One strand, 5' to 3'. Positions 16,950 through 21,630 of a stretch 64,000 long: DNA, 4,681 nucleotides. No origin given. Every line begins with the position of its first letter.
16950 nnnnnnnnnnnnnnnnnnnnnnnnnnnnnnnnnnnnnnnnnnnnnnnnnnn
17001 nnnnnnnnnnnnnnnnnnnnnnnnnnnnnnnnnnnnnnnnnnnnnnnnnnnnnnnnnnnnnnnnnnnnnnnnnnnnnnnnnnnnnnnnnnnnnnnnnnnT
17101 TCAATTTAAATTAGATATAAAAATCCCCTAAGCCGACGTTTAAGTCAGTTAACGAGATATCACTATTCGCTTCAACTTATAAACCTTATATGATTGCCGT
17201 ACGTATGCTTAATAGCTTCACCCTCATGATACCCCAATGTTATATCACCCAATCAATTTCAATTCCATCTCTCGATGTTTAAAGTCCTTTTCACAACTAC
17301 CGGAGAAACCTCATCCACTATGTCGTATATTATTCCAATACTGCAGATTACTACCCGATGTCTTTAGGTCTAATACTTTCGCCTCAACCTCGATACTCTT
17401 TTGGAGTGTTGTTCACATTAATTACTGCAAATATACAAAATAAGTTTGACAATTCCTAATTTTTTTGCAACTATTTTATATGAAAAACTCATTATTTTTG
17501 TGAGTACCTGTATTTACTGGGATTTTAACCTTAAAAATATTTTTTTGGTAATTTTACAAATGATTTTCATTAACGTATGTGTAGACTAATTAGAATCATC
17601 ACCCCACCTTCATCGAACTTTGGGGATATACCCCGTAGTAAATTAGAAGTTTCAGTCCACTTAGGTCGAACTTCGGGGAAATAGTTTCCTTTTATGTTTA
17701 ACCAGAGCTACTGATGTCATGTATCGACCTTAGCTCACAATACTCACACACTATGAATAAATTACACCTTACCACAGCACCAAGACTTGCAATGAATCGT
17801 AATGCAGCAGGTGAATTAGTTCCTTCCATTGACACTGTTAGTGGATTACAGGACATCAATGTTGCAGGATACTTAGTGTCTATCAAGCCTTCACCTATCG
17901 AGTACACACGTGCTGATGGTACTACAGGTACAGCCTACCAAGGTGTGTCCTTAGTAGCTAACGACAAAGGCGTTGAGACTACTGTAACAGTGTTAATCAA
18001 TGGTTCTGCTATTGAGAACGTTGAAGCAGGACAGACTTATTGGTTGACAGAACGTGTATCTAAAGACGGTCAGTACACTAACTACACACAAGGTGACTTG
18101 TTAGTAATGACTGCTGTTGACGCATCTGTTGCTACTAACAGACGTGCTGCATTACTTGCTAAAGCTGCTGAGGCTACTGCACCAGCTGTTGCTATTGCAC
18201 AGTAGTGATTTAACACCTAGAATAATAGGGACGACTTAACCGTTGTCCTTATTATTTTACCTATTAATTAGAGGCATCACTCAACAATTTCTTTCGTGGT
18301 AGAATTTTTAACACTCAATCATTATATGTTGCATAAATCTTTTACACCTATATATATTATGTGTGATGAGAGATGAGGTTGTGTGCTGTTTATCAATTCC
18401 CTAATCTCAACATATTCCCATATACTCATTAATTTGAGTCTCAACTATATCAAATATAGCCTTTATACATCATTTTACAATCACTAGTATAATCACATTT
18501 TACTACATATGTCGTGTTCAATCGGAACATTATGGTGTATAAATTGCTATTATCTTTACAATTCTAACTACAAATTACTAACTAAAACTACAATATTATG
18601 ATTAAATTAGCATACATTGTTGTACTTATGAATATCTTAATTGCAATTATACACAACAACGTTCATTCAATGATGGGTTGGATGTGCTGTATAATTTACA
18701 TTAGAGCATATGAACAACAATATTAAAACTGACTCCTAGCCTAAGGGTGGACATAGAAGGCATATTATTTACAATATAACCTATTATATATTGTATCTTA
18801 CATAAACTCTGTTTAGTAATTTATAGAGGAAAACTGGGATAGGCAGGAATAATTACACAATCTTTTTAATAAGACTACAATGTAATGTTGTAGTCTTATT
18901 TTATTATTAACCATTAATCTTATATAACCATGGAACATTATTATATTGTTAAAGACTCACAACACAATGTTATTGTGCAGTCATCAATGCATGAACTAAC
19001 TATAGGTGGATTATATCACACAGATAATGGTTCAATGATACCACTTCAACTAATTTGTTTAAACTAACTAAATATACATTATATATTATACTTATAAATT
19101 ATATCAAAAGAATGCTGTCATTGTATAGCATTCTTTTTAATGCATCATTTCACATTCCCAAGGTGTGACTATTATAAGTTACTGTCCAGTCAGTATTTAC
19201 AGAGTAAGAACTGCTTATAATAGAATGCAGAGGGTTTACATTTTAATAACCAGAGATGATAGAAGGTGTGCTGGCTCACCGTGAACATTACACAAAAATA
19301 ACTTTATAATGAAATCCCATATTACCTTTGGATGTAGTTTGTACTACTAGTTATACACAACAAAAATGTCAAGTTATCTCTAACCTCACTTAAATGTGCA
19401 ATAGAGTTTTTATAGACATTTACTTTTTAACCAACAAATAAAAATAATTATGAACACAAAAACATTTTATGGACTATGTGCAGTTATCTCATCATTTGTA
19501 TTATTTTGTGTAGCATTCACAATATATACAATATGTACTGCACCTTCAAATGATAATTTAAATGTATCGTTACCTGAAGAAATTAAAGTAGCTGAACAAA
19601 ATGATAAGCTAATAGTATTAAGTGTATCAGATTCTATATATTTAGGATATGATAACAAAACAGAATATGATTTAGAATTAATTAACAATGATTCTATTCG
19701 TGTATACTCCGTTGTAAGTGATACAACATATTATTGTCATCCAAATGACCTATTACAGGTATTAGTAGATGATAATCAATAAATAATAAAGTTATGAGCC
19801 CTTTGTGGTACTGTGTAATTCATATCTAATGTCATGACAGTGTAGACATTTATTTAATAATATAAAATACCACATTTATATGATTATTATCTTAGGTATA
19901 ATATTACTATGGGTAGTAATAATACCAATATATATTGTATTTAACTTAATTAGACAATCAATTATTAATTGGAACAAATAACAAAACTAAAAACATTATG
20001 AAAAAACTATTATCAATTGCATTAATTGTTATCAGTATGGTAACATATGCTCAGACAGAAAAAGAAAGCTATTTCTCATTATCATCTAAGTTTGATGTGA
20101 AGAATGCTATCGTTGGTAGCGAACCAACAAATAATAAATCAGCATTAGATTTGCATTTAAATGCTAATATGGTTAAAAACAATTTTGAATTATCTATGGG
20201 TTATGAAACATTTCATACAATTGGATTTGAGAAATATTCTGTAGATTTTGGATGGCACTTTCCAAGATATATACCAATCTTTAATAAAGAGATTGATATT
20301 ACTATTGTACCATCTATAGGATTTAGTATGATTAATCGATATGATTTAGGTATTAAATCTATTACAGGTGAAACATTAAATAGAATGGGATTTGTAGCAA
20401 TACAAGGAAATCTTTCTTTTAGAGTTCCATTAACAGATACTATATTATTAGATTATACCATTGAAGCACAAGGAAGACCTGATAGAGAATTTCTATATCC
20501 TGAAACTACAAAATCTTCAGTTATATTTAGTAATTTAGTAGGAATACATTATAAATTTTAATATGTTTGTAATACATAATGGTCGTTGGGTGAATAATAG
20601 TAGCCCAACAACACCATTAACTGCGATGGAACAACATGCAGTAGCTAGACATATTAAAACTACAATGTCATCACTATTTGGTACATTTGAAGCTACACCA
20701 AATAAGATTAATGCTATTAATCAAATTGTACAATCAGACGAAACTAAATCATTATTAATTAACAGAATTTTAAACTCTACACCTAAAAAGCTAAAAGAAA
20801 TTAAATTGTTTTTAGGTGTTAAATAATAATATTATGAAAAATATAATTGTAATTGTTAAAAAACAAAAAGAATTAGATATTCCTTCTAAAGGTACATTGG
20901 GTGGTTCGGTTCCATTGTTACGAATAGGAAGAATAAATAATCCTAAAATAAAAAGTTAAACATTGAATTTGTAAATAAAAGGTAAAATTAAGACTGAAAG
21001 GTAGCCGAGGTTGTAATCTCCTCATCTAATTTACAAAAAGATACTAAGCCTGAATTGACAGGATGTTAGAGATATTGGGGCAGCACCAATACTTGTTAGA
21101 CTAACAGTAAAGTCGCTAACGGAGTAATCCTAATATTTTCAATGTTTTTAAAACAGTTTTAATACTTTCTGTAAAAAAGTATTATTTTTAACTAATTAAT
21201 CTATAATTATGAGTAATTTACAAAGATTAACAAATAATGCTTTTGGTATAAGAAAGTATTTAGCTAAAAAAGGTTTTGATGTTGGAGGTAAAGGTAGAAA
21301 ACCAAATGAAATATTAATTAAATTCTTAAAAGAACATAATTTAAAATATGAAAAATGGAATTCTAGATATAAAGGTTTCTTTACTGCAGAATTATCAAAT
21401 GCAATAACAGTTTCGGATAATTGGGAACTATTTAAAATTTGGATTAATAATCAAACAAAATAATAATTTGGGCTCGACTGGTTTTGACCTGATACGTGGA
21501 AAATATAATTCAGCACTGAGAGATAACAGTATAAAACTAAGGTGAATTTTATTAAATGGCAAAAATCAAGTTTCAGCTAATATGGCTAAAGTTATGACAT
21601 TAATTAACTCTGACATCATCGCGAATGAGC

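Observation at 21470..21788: Phage-encoded tmRNA-like gene with tRNA-Ala-like G3·U70 acceptor and tag ending ...EMLMAA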

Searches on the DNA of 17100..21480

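Call 72: search_rna_families(source=window, start=17100, end=21480, threshold=evalue, max_evalue=10)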
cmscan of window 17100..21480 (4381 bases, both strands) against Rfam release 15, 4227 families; matches with E-value up to 10: 1.
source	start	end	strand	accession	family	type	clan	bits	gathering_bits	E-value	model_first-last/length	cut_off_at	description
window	18366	18435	+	RF02274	AniS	Gene;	-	19.9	50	5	1-106/106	no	AniS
